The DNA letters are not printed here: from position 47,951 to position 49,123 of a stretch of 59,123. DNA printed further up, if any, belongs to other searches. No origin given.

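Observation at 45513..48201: Sulfur-metabolism cassette bracketed by a direct duplication of a terminator hairpin plus the 3' end of sucD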

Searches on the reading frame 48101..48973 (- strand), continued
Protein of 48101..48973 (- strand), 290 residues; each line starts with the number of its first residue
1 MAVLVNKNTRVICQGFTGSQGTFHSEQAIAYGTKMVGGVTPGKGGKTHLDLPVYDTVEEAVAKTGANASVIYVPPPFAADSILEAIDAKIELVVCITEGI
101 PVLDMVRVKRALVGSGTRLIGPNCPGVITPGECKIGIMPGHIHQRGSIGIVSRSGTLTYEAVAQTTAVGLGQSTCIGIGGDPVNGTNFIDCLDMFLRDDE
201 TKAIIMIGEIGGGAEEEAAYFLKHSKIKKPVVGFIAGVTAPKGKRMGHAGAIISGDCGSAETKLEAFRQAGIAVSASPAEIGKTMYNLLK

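Call 49: find_encoding_contigs(protein=P0129, flank=10000, max_places=2)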
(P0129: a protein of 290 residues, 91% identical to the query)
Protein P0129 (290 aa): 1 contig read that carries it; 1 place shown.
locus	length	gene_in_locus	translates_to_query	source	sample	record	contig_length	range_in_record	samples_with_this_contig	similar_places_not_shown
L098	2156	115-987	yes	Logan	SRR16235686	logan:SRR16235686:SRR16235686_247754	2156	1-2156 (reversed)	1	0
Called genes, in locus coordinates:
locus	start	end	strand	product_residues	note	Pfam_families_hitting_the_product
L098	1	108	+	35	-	?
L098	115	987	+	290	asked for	PF02629:CoA_binding, PF13607:Succ_CoA_lig, PF00549:Ligase_CoA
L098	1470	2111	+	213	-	PF00574:CLP_protease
